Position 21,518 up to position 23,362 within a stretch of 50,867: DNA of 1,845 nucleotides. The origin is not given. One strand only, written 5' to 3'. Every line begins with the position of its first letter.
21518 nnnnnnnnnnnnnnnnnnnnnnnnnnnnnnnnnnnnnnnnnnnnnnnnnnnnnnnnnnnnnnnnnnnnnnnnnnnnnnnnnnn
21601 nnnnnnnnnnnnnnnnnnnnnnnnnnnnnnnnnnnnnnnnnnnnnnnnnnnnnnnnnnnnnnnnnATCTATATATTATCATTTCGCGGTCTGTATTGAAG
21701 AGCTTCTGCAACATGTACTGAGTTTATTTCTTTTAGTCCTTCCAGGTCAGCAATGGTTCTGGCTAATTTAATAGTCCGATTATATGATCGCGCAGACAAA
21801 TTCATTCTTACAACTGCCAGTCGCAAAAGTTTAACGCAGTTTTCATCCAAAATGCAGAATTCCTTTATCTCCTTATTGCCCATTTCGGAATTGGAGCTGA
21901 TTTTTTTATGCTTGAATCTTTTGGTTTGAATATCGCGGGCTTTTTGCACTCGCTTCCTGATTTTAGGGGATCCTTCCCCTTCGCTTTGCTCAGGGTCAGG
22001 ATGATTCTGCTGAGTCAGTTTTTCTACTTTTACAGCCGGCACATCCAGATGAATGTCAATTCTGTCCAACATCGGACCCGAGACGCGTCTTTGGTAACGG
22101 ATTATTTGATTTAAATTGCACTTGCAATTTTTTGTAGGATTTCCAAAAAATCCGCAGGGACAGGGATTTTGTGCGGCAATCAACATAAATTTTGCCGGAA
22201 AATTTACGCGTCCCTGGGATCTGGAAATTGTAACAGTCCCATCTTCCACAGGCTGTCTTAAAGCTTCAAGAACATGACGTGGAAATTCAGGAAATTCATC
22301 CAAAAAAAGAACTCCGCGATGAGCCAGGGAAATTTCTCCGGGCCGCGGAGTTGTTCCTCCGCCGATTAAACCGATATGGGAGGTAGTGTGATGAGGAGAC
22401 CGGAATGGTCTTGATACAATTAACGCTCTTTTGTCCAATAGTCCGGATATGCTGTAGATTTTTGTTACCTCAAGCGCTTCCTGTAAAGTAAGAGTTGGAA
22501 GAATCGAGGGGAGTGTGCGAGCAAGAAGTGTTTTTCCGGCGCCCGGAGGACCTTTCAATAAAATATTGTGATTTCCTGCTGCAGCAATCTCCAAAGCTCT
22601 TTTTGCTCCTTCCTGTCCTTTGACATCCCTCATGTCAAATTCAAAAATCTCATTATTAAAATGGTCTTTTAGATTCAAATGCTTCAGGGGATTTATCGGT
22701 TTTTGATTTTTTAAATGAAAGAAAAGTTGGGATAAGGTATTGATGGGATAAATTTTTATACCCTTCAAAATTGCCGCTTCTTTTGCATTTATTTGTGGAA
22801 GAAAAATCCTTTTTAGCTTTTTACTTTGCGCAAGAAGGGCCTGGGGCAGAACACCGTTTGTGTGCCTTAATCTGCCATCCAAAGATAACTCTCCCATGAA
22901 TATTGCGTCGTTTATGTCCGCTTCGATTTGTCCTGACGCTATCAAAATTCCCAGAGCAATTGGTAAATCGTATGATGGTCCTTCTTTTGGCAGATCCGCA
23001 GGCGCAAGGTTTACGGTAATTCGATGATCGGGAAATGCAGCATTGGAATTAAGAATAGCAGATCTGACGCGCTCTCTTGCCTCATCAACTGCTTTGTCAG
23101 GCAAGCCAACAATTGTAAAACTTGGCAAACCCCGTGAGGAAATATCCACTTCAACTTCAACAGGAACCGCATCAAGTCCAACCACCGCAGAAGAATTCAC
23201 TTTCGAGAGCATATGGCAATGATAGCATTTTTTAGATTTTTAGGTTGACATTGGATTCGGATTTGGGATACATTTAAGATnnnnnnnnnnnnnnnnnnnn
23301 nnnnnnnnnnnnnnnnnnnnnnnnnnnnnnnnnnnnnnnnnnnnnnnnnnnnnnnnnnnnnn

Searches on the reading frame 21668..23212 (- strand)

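Call 44: search_protein_families(library=pfam, proteins=[window:21668-23212:-], max_evalue=0.01)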
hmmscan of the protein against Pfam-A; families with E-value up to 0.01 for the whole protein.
window:21668-23212:- (514 aa): 13 families
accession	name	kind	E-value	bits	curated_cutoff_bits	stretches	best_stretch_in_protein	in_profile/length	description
PF01078.27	Mg_chelatase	-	3e-94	314.6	20.3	1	193-398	1-206/207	Magnesium chelatase, subunit ChlI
PF13541.12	ChlI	-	6.6e-47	158.8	27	1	20-142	1-121/121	Subunit ChlI of Mg-chelatase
PF13335.12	Mg_chelatase_C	-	1.4e-30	106.2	26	1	413-508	2-94/94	Magnesium chelatase, subunit ChlI C-terminal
PF07728.20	AAA_5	-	2.7e-09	37.6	22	1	216-352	1-125/139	AAA domain (dynein-related subfamily)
PF05362.19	Lon_C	-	3.4e-07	30.5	21.1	1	55-157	86-192/205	Lon protease (S16) C-terminal proteolytic domain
PF00493.29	MCM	-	6.9e-07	29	23.3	1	290-368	113-191/224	MCM P-loop domain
PF00158.32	Sigma54_activat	-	2.8e-06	27.6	20.2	1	204-348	12-141/168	Sigma-54 interaction domain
PF05496.18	RuvB_N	-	0.0001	22.5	27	0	199-235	11-54/159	Holliday junction DNA helicase RuvB P-loop domain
PF07726.17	AAA_3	-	0.00021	21.6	27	0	301-351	65-113/131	ATPase family associated with various cellular activities (AAA)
PF07724.20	AAA_2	-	0.00074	20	27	0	216-339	5-115/166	AAA domain (Cdc48 subfamily)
PF13191.12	AAA_16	-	0.002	19.1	32.6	1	205-238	14-48/167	AAA ATPase domain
PF20720.3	nSTAND3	-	0.0033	17.6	27.2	1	204-234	8-37/155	Novel STAND NTPase 3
PF13401.12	AAA_22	-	0.0074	17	27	0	216-251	7-43/130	AAA domain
